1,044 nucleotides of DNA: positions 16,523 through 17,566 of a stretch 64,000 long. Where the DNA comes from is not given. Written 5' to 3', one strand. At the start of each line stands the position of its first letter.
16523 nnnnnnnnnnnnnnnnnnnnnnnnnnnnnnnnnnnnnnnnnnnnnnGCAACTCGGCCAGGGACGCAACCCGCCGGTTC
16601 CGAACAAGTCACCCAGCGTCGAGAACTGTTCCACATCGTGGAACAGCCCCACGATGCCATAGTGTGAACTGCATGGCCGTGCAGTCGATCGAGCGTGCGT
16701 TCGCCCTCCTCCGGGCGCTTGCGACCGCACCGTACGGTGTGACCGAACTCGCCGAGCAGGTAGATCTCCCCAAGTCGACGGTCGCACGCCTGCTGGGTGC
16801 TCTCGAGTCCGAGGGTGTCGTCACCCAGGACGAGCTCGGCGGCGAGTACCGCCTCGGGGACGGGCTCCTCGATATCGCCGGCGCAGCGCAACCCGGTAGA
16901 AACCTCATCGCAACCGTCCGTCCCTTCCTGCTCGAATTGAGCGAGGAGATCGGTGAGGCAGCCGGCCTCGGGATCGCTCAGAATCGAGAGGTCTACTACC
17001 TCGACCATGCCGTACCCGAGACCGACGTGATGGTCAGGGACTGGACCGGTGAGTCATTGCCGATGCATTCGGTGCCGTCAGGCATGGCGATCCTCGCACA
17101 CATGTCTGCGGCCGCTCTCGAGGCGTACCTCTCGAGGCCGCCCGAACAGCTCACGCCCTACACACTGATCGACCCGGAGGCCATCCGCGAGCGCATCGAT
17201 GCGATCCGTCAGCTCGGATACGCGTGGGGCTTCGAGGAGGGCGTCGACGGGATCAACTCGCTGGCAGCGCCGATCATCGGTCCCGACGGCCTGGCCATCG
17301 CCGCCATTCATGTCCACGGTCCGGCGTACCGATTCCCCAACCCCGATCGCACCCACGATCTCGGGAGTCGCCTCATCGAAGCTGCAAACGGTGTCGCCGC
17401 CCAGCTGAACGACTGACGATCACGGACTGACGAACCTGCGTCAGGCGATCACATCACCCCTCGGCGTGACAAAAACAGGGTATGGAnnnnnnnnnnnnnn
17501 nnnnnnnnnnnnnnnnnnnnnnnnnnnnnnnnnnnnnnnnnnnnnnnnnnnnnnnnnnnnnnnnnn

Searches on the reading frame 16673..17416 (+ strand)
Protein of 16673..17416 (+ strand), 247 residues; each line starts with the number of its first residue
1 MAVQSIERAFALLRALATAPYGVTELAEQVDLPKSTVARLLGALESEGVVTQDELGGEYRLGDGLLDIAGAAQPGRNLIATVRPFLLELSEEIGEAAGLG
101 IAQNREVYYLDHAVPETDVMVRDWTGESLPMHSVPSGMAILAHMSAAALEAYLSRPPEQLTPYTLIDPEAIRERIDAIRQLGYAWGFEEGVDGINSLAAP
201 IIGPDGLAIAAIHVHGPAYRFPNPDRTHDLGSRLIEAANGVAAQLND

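Call 9: search_protein_families(library=pfam, proteins=[window:16673-17416:+])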
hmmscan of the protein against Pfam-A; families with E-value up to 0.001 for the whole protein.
window:16673-17416:+ (247 aa): 6 families
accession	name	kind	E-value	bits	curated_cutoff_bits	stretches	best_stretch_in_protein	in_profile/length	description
PF01614.24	IclR_C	-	1.6e-30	106.4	24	1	76-241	7-172/174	Bacterial transcriptional regulator IclR C-terminal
PF09339.16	HTH_IclR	-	1.1e-15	57.6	22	1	5-54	1-52/52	IclR helix-turn-helix domain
PF25213.1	HVO_A0261_N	-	4.6e-09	36.5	35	1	6-61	10-63/86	HVO_A0261 N-terminal domain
PF01022.26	HTH_5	-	1.7e-05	25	22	1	12-51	7-46/47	Bacterial regulatory protein, arsR family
PF13412.12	HTH_24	-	3.8e-05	23.6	21.9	1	24-51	21-48/48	Winged helix-turn-helix DNA-binding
PF24270.1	HTH_Cmi2_C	-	6.6e-05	23.6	27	1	11-54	79-122/125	Cmi2, C-terminal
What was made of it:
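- On IclR-family transcription factor (the protein at 16673-17416): PF09339 scores 57.6 bits and PF01614 scores 106.4 bits, both above their cutoffs (call 9).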

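Call 20: find_encoding_contigs(protein=window:16673-17416:+, flank=3000, max_places=6)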
Protein window:16673-17416:+ (247 aa): 21 contigs read that carry it; 6 places shown.
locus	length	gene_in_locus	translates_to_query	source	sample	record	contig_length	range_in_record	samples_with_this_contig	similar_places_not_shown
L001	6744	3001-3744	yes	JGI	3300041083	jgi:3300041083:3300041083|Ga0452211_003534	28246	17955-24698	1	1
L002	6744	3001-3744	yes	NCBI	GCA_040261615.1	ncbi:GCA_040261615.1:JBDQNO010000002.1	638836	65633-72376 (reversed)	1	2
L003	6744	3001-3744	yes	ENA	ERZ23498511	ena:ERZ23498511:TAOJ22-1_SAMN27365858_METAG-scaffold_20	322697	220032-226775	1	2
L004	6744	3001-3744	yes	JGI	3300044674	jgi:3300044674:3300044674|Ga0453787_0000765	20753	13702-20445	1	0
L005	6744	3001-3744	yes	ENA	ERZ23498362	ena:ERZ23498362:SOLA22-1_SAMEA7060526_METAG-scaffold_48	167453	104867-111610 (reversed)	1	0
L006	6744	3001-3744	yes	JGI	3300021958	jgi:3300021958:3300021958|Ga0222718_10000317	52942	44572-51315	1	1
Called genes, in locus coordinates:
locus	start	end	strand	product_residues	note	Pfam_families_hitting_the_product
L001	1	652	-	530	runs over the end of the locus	PF00384:Molybdopterin, PF01568:Molydop_binding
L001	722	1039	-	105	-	PF00384:Molybdopterin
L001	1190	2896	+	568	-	PF00587:tRNA-synt_2b, PF04073:tRNA_edit, PF03129:HGTP_anticodon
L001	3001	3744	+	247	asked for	PF01022:HTH_5 (faint), PF09339:HTH_IclR, PF25213:HVO_A0261_N, PF01614:IclR_C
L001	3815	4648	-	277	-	PF02900:LigB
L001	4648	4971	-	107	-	PF07746:LigA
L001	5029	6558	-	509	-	PF00171:Aldedh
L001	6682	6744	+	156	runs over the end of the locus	PF22381:Staph_reg_Sar_Rot (weak), PF12802:MarR_2, PF25212:HVO_A0114 (weak), PF01047:MarR, PF13463:HTH_27 (weak), PF09339:HTH_IclR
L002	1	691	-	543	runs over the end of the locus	PF00384:Molybdopterin, PF01568:Molydop_binding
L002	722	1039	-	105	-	PF00384:Molybdopterin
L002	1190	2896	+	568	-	PF00587:tRNA-synt_2b, PF04073:tRNA_edit, PF03129:HGTP_anticodon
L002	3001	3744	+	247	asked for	PF01022:HTH_5 (faint), PF09339:HTH_IclR, PF25213:HVO_A0261_N, PF01614:IclR_C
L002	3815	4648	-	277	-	PF02900:LigB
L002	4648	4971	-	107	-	PF07746:LigA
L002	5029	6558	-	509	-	PF00171:Aldedh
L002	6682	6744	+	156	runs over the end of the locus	PF22381:Staph_reg_Sar_Rot (weak), PF12802:MarR_2, PF25212:HVO_A0114 (weak), PF01047:MarR, PF13463:HTH_27 (weak), PF09339:HTH_IclR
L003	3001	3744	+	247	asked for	PF01022:HTH_5 (faint), PF09339:HTH_IclR, PF25213:HVO_A0261_N, PF01614:IclR_C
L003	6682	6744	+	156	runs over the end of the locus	PF22381:Staph_reg_Sar_Rot (weak), PF12802:MarR_2, PF25212:HVO_A0114 (weak), PF01047:MarR, PF13463:HTH_27 (weak), PF09339:HTH_IclR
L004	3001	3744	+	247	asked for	PF01022:HTH_5 (faint), PF09339:HTH_IclR, PF25213:HVO_A0261_N, PF01614:IclR_C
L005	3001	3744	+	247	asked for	PF01022:HTH_5 (faint), PF09339:HTH_IclR, PF25213:HVO_A0261_N, PF01614:IclR_C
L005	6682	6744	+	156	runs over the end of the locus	PF22381:Staph_reg_Sar_Rot (weak), PF12802:MarR_2, PF25212:HVO_A0114 (weak), PF01047:MarR, PF13463:HTH_27 (weak), PF09339:HTH_IclR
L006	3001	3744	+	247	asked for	PF01022:HTH_5 (faint), PF09339:HTH_IclR, PF25213:HVO_A0261_N, PF01614:IclR_C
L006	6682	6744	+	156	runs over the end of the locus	PF22381:Staph_reg_Sar_Rot (weak), PF12802:MarR_2, PF25212:HVO_A0114 (weak), PF01047:MarR, PF13463:HTH_27 (weak), PF09339:HTH_IclR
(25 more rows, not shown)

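Call 21: find_homologous_proteins(query=window:16673-17416:+, max_evalue=1e-20)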
Query window:16673-17416:+ (247 aa): 1982 proteins with E <= 1e-20 among 8000 candidates; the best 120 are listed.
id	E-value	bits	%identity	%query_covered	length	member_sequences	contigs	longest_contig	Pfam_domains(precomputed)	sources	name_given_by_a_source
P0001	8.4e-147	505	94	100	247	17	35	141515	PF01614.25,PF09339.17,PF25213.2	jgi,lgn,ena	-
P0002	2.8e-138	477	87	100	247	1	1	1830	PF01614.25,PF09339.17,PF25213.2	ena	-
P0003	4.0e-137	473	87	100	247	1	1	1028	PF01614.25,PF09339.17,PF25213.2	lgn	-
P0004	3.3e-135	467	87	100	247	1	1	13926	PF01614.25,PF09339.17,PF25213.2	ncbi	ncbi:MAG: IclR family transcriptional regulator [Actinomycetota bacterium]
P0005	3.4e-135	467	85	100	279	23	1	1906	PF01614.25,PF09339.17,PF25213.2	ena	-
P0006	1.2e-133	462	84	100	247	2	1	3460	PF01614.25,PF09339.17,PF25213.2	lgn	-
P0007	4.2e-133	460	85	100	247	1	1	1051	PF01022.27,PF01614.25,PF09339.17,PF25213.2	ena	-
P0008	4.6e-133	460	85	100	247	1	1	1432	PF01614.25,PF09339.17,PF25213.2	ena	-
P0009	3.2e-132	457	85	96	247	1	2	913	PF01614.25,PF09339.17,PF25213.2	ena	-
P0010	1.4e-131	455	85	100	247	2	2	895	PF01614.25,PF09339.17,PF25213.2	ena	-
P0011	1.8e-131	455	84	100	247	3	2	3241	PF01614.25,PF09339.17,PF25213.2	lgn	-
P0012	4.1e-131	454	84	100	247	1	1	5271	PF01022.27,PF01614.25,PF09339.17,PF25213.2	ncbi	-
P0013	9.8e-131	452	82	100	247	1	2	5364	PF01614.25,PF09339.17,PF25213.2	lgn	-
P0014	2.0e-130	451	83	100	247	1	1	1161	PF01614.25,PF09339.17,PF25213.2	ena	-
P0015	2.1e-130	451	82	100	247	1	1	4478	PF01022.27,PF01614.25,PF09339.17,PF25213.2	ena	-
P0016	3.4e-129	447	84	99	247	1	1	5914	PF01022.27,PF01614.25,PF09339.17,PF25213.2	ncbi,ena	-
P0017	4.6e-129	447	83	100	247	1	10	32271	PF01022.27,PF01614.25,PF09339.17,PF25213.2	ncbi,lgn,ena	-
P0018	1.9e-128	445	82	100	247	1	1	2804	PF01022.27,PF01614.25,PF09339.17,PF25213.2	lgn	-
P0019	2.7e-128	444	82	99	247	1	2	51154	PF01022.27,PF01614.25,PF09339.17,PF25213.2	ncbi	ncbi:MAG: IclR family transcriptional regulator [Actinomycetota bacterium]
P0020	3.0e-128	444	83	100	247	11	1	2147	PF01614.25,PF09339.17,PF25213.2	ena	-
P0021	5.0e-128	444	82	100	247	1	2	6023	PF01022.27,PF01614.25,PF09339.17,PF25213.2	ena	-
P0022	6.1e-128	443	82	100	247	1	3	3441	PF01022.27,PF01614.25,PF09339.17,PF25213.2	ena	-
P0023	6.5e-128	443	82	100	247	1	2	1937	PF01022.27,PF01614.25,PF09339.17,PF25213.2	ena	-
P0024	1.1e-127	442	81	100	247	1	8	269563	PF01614.25,PF09339.17,PF25213.2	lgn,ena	-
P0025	2.1e-127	441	81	100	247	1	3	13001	PF01614.25,PF09339.17,PF25213.2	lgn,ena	-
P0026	8.4e-126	436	82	99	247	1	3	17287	PF01022.27,PF01614.25,PF09339.17,PF25213.2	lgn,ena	-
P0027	1.9e-125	435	82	99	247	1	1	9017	PF01022.27,PF01614.25,PF09339.17,PF25213.2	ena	-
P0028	2.4e-125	435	81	99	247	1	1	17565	PF01022.27,PF01614.25,PF09339.17,PF25213.2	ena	-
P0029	2.9e-125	435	81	100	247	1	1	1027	PF01022.27,PF01614.25,PF09339.17,PF25213.2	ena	-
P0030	4.3e-125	434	81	99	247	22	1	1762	PF01022.27,PF01614.25,PF09339.17,PF25213.2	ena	-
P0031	5.6e-125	434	81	99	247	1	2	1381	PF01022.27,PF01614.25,PF09339.17,PF25213.2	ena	-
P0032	9.7e-120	416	75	100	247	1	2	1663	PF01022.27,PF01614.25,PF09339.17,PF25213.2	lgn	-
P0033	9.9e-118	410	75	100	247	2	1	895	PF01614.25,PF09339.17,PF25213.2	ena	-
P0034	3.3e-115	402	82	89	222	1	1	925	PF01614.25,PF09339.17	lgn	-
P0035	3.0e-114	398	73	100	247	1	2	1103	PF01022.27,PF01614.25,PF09339.17,PF25213.2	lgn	-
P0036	1.4e-111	390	73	100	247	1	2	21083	PF24270.2,PF01022.27,PF01614.25,PF09339.17,PF12802.14,PF25213.2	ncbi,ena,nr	ncbi:MAG: hypothetical protein CL433_06025 [Acidimicrobiaceae bacterium]|nr:hypothetical protein [Ac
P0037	3.0e-111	389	72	100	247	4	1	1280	PF24270.2,PF01022.27,PF01614.25,PF09339.17,PF12802.14,PF25213.2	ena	-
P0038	1.1e-110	387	71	100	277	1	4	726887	PF01614.25,PF09339.17,PF25213.2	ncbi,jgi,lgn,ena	-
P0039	1.4e-110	386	72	100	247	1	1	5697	PF01978.26,PF01614.25,PF09339.17,PF25213.2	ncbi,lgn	ncbi:MAG: IclR family transcriptional regulator [Actinomycetota bacterium]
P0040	5.1e-109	381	69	100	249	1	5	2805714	PF01614.25,PF09339.17,PF25213.2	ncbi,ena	-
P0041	2.1e-106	373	70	100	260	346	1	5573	PF01614.25,PF09339.17,PF25213.2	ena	-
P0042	4.3e-105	368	70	100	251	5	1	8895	PF17782.8,PF01614.25,PF09339.17,PF12802.14,PF25213.2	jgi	jgi:DNA-binding IclR family transcriptional regulator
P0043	1.4e-103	364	69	99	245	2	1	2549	PF17782.8,PF01614.25,PF09339.17,PF12802.14,PF25213.2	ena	-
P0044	2.2e-102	360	67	100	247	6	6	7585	PF17782.8,PF01614.25,PF09339.17,PF12802.14,PF25213.2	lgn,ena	-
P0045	1.4e-101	357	67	100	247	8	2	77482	PF01614.25,PF09339.17,PF12802.14,PF25213.2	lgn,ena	-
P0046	9.6e-101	354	65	99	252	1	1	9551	PF01614.25,PF09339.17,PF25213.2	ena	-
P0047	1.5e-100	354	65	99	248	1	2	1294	PF01614.25,PF09339.17,PF25213.2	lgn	-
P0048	2.4e-100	353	66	99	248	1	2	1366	PF01022.27,PF01614.25,PF09339.17,PF25213.2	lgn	-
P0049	7.9e-100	351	63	99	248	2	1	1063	PF01614.25,PF09339.17,PF12802.14,PF25213.2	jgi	-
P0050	2.4e-99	350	65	100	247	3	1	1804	PF01614.25,PF09339.17,PF25213.2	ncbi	-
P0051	3.7e-99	349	66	99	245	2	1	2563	PF17782.8,PF01978.26,PF01022.27,PF01614.25,PF09339.17,PF12802.14,PF25213.2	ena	-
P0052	5.1e-99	349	64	99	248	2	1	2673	PF01614.25,PF09339.17,PF12802.14,PF25213.2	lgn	-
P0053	7.3e-99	348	65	100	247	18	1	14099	PF17782.8,PF01614.25,PF09339.17,PF25213.2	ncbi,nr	ncbi:MAG: IclR family transcriptional regulator [Acidimicrobiaceae bacterium]|nr:IclR family transcr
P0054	1.0e-98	348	64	99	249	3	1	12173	PF01614.25,PF09339.17,PF12802.14,PF25213.2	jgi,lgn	-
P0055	1.1e-98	348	65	100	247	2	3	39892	PF17782.8,PF01614.25,PF09339.17,PF25213.2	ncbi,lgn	-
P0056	1.6e-98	347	64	99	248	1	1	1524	PF01614.25,PF09339.17,PF25213.2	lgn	-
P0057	1.9e-98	347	64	99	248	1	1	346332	PF01614.25,PF09339.17,PF25213.2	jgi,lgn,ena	-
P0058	5.7e-98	345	63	100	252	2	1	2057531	PF02082.27,PF17782.8,PF01614.25,PF09339.17,PF12802.14,PF25213.2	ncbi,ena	-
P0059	6.1e-98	345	64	99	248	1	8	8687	PF01614.25,PF09339.17,PF25213.2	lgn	-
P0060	7.7e-98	345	64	99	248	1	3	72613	PF01614.25,PF09339.17,PF25213.2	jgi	jgi:DNA-binding IclR family transcriptional regulator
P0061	8.1e-98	345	62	99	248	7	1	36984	PF01614.25,PF09339.17,PF25213.2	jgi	jgi:DNA-binding IclR family transcriptional regulator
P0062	1.2e-97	344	63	99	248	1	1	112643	PF17782.8,PF01614.25,PF09339.17,PF12802.14,PF25213.2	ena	-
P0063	1.8e-97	344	66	100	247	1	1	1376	PF01614.25,PF09339.17,PF12802.14,PF25213.2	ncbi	-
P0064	2.2e-97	343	63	98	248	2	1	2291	PF01022.27,PF01614.25,PF09339.17,PF25213.2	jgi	-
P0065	2.3e-97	343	66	94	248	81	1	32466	PF02082.27,PF01022.27,PF01614.25,PF09339.17,PF12802.14,PF25213.2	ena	-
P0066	3.5e-97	343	63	99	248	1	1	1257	PF01614.25,PF09339.17,PF25213.2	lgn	-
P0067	3.9e-97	342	63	100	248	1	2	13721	PF01614.25,PF09339.17,PF25213.2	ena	-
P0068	5.0e-97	342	64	100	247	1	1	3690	PF01614.25,PF09339.17,PF12802.14,PF25213.2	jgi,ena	-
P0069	6.3e-97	342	61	100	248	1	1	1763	PF01022.27,PF01614.25,PF09339.17,PF25213.2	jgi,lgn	-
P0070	1.6e-96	340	62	99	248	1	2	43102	PF01614.25,PF09339.17,PF25213.2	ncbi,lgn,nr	ncbi:MAG: IclR family transcriptional regulator [Acidimicrobiales bacterium]|nr:MAG: IclR family tra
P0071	1.6e-96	340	63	100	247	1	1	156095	PF01614.25,PF09339.17,PF12802.14,PF25213.2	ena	-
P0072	2.5e-96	340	64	98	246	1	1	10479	PF01022.27,PF01614.25,PF09339.17,PF25213.2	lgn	-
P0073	2.5e-96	340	61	99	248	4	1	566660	PF01614.25,PF09339.17,PF25213.2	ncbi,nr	ncbi:MAG: IclR family transcriptional regulator [Acidimicrobiales bacterium]|nr:IclR family transcri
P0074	3.6e-96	339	62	99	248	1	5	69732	PF01614.25,PF09339.17,PF25213.2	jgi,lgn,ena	jgi:DNA-binding IclR family transcriptional regulator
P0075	4.0e-96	339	63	100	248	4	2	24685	PF01614.25,PF09339.17,PF25213.2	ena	-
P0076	4.9e-96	339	64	99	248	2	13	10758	PF01022.27,PF01614.25,PF09339.17,PF12802.14,PF25213.2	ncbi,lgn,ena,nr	ncbi:MAG: IclR family transcriptional regulator [Actinobacteria bacterium]|nr:IclR family transcript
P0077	9.7e-96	338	64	100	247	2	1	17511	PF01978.26,PF01022.27,PF01614.25,PF09339.17,PF12802.14,PF25213.2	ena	-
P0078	1.3e-95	337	63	100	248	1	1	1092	PF01614.25,PF09339.17,PF25213.2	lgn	-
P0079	1.4e-95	337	63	100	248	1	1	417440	PF01614.25,PF09339.17,PF25213.2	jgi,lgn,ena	-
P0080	1.6e-95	337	63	98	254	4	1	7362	PF01022.27,PF01614.25,PF09339.17,PF12802.14,PF25213.2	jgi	-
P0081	1.8e-95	337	62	99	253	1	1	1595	PF01614.25,PF09339.17,PF25213.2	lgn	-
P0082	3.0e-95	336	63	100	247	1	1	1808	PF01614.25,PF09339.17,PF25213.2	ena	-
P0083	3.3e-95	336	61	100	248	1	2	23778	PF01614.25,PF09339.17,PF25213.2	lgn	-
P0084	5.5e-95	335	61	100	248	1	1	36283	PF01614.25,PF09339.17,PF25213.2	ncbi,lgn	-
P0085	6.7e-95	335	61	99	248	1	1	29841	PF01614.25,PF09339.17,PF12802.14,PF25213.2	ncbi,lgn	ncbi:MAG: IclR family transcriptional regulator [Actinomycetota bacterium]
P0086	8.6e-95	335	62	99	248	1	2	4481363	PF01614.25,PF09339.17,PF25213.2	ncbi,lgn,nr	ncbi:MAG: IclR family transcriptional regulator [Acidimicrobiales bacterium]|nr:IclR family transcri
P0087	1.1e-94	334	61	100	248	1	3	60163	PF01614.25,PF09339.17,PF25213.2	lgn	-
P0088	1.2e-94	334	63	100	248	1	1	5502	PF01614.25,PF09339.17,PF25213.2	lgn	-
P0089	2.0e-94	334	63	99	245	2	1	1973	PF01022.27,PF01614.25,PF09339.17,PF12802.14,PF13545.13,PF25213.2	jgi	jgi:IclR family acetate operon transcriptional repressor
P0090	2.1e-94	333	62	99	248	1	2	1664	PF01614.25,PF09339.17,PF25213.2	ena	-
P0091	2.1e-94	333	62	98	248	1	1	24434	PF01614.25,PF09339.17,PF25213.2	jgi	-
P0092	2.2e-94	333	61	99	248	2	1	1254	PF17782.8,PF01614.25,PF09339.17,PF12802.14,PF25213.2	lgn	-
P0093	2.7e-94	333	60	99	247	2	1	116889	PF01022.27,PF01614.25,PF09339.17,PF12802.14,PF25213.2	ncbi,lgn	-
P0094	3.2e-94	333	63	99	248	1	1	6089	PF01614.25,PF09339.17,PF25213.2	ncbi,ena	-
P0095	3.4e-94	333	60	100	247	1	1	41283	PF12840.14,PF24270.2,PF01978.26,PF01022.27,PF01614.25,PF09339.17,PF12802.14,PF25213.2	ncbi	-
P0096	3.5e-94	333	60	99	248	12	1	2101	PF01614.25,PF09339.17,PF12802.14,PF25213.2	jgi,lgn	jgi:DNA-binding IclR family transcriptional regulator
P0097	3.8e-94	333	62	99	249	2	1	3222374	PF01614.25,PF09339.17,PF25213.2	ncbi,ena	-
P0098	5.5e-94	332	64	99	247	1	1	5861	PF17782.8,PF01614.25,PF09339.17,PF25213.2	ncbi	ncbi:MAG: IclR family transcriptional regulator [Acidimicrobiales bacterium]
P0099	6.3e-94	332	61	99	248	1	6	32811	PF01614.25,PF09339.17,PF25213.2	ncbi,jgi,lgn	ncbi:MAG: DNA-binding IclR family transcriptional regulator [Candidatus Aldehydirespiratoraceae bact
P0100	8.1e-94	332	61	99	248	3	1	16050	PF01614.25,PF09339.17,PF25213.2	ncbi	-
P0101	1.2e-93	331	62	99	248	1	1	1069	PF01614.25,PF09339.17,PF25213.2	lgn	-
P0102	1.3e-93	331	62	100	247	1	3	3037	PF01614.25,PF09339.17,PF12802.14,PF25213.2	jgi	jgi:DNA-binding IclR family transcriptional regulator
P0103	1.5e-93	331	60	99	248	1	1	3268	PF01614.25,PF09339.17,PF25213.2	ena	-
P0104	1.6e-93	331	63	100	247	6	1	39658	PF01614.25,PF09339.17,PF12802.14,PF25213.2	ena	-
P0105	2.6e-93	330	62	99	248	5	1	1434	PF17782.8,PF01614.25,PF09339.17,PF12802.14,PF25213.2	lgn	-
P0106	2.8e-93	330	59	99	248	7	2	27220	PF01614.25,PF09339.17,PF25213.2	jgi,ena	jgi:DNA-binding IclR family transcriptional regulator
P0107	7.5e-93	328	63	100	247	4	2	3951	PF01614.25,PF09339.17,PF12802.14,PF25213.2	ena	-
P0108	9.9e-93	328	61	98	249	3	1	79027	PF24270.2,PF01614.25,PF09339.17,PF25213.2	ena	-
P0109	1.0e-92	328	62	99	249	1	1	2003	PF01614.25,PF09339.17,PF25213.2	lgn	-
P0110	1.9e-92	327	60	99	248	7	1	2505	PF01614.25,PF09339.17,PF25213.2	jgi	-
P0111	2.1e-92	327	63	100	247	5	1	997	PF01614.25,PF09339.17,PF25213.2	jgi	-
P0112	3.1e-92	326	62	100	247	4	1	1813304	PF01614.25,PF09339.17,PF12802.14,PF25213.2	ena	-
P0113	3.4e-92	326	61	100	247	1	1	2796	PF01614.25,PF09339.17,PF25213.2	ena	-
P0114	9.2e-92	325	61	100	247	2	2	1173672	PF01614.25,PF09339.17,PF12802.14,PF25213.2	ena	-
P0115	1.5e-91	324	61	100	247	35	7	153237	PF01047.29,PF01978.26,PF01022.27,PF01614.25,PF09339.17,PF12802.14,PF25213.2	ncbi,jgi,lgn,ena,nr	ncbi:MAG: IclR family transcriptional regulator [Acidimicrobiia bacterium]|nr:IclR family transcript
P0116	2.3e-91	324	60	100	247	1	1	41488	PF01614.25,PF09339.17,PF12802.14,PF25213.2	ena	-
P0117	2.9e-91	323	61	100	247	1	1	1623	PF01047.29,PF01022.27,PF01614.25,PF09339.17,PF25213.2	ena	-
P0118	3.6e-91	323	60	100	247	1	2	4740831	PF01614.25,PF09339.17,PF12802.14,PF25213.2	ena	-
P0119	4.1e-91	323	88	69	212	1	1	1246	PF25212.3,PF01022.27,PF01614.25,PF09339.17,PF25213.2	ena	-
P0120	5.5e-91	322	61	98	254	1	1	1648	PF01022.27,PF01614.25,PF09339.17,PF25213.2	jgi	-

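Call 23: find_related_loci(query=A1, collection=genome_contigs, flank=10000)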
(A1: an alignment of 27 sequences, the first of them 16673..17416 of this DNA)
Query A1 (247 aa) in genome_contigs; peptide patterns used: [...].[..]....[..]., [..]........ (x = any residue, [..] = any of these).
557 stretches matched a pattern; 488 encode a relative of the query (tblastn E <= 1e-3); the best 80 are kept; 80 distinct loci.
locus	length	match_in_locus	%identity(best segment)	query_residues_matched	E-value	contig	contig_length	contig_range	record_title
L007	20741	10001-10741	94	1-247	1e-154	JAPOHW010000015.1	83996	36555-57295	MAG: Actinomycetota bacterium isolate bin20 NODE_15_length_83996_cov_3.790834, whole genome shotgun sequence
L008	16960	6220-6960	93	1-247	1e-150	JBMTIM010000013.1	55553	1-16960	MAG: Acidimicrobiales bacterium isolate CJ_V8_S13_100percent_par_CJ_V8_S13_metabat.20 NODE_195_length_55553_cov_7.116527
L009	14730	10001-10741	86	1-247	6e-142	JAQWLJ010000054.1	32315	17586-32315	MAG: Acidimicrobiales bacterium isolate cluster2_bin.122 k141_2037835, whole genome shotgun sequence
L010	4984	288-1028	83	1-247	8e-136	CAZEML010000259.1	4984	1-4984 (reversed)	MAG TPA_asm: uncultured Candidatus Microthrix sp. isolate SRP135972_co1_54 genome assembly, contig: NODE_27702_length_49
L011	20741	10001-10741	81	1-247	2e-134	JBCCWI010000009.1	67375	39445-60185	MAG: Actinomycetota bacterium isolate P01_E01_bin.9 k141_703208_length_67375_cov_40.0303, whole genome shotgun sequence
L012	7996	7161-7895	82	1-245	5e-134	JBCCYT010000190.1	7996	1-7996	MAG: Actinomycetota bacterium isolate P01_F01_bin.18 k141_789828_length_7996_cov_32.5672, whole genome shotgun sequence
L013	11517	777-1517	73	1-247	2e-117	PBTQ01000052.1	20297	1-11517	MAG: Acidimicrobiaceae bacterium isolate NP57 MHASMcontig_52348, whole genome shotgun sequence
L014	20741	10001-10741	72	1-247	1e-116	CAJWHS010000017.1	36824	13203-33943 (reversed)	MAG TPA_asm: uncultured Acidimicrobiaceae bacterium isolate ERR599092_bin.96_MetaBAT_v2.12.1_MAG genome assembly, contig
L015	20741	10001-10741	71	1-247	2e-116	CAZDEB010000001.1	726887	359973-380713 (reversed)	MAG TPA_asm: uncultured Candidatus Microthrix sp. isolate binchicken_co46_702 genome assembly, contig: NODE_3_length_726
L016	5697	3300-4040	72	1-247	2e-116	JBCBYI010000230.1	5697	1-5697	MAG: Actinomycetota bacterium isolate J06656_3 NODE_230_length_5697_cov_5.227224, whole genome shotgun sequence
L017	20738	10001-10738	69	1-246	4e-113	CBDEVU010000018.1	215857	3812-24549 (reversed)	MAG: Candidatus Aldehydirespiratoraceae bacterium isolate 2f6ae0df-6ed7-4d95-b4de-415f9d37e9b7 genome assembly, contig:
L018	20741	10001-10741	69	1-247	3e-112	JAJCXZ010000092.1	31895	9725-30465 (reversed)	MAG: Acidimicrobiales bacterium isolate OFTM337 OFTM337_91, whole genome shotgun sequence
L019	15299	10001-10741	69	1-247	1e-110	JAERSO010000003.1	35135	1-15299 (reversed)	MAG: Acidimicrobiaceae bacterium isolate BH8 c_000000000282, whole genome shotgun sequence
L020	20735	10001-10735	70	1-245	6e-110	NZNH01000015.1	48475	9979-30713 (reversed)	MAG: Acidimicrobiaceae bacterium isolate EAC9 19387, whole genome shotgun sequence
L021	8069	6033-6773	67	1-247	5e-108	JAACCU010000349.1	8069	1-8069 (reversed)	MAG: Actinomycetota bacterium isolate H12BWF_bin.29 H12bwf_k87_3398053_1_8069, whole genome shotgun sequence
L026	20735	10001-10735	65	1-245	7e-103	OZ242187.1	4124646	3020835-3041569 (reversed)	MAG: Candidatus Aldehydirespiratoraceae bacterium isolate 61e8bfbb-40aa-4858-aaa5-c73b4985a48d genome assembly, chromoso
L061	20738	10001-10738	60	1-246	1e-95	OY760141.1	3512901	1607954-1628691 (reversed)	MAG: Acidimicrobiales bacterium isolate 5b15a54b-9cf3-459b-830c-82dda2a8371f genome assembly, chromosome: 1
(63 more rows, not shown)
